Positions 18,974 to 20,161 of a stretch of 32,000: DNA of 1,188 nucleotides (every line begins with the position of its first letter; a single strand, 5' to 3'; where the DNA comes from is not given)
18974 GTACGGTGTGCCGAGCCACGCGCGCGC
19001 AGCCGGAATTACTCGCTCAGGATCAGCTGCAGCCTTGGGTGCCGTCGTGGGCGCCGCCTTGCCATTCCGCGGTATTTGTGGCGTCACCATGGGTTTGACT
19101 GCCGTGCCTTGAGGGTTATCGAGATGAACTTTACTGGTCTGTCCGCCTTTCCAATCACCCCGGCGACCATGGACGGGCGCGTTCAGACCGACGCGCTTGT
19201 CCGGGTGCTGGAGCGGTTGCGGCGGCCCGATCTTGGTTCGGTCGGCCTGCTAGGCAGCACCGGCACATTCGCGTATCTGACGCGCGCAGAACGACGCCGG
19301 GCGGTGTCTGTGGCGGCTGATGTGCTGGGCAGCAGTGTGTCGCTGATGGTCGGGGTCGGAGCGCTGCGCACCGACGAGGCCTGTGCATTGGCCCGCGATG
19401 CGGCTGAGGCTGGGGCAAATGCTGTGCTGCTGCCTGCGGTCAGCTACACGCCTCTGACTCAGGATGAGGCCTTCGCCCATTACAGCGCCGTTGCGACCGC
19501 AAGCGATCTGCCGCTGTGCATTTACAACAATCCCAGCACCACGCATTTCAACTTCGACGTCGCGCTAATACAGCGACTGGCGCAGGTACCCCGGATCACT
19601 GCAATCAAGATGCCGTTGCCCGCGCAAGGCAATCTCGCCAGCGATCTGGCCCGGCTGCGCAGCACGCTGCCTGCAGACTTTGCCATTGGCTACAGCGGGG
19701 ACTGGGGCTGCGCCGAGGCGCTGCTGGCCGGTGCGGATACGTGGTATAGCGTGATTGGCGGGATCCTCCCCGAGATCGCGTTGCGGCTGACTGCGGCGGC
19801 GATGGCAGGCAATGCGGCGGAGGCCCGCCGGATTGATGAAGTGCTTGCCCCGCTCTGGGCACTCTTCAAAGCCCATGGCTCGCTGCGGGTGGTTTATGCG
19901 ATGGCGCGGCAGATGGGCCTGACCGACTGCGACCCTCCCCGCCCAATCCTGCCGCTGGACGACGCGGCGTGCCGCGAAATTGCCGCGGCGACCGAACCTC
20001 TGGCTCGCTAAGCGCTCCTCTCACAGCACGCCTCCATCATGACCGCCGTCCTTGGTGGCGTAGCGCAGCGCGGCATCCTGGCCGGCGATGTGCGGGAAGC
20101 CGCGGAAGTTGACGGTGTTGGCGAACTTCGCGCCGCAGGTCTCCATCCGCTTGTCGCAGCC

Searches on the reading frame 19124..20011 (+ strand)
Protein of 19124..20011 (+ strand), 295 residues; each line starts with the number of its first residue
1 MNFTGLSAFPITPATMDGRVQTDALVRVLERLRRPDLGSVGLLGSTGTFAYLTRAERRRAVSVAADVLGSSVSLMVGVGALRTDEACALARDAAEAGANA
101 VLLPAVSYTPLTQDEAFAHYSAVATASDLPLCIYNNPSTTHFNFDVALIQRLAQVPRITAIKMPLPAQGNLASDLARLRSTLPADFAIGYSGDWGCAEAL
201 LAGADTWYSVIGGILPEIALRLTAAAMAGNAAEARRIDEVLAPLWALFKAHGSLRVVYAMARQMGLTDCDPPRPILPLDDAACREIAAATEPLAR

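Call 41: search_protein_families(library=pfam, proteins=[window:19124-20011:+], max_evalue=0.001)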
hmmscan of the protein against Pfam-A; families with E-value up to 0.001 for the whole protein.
window:19124-20011:+ (295 aa): 1 family
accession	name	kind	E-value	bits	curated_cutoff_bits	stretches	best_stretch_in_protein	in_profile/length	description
PF00701.28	DHDPS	-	1.7e-40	139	22.1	1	2-288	1-284/289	Dihydrodipicolinate synthetase family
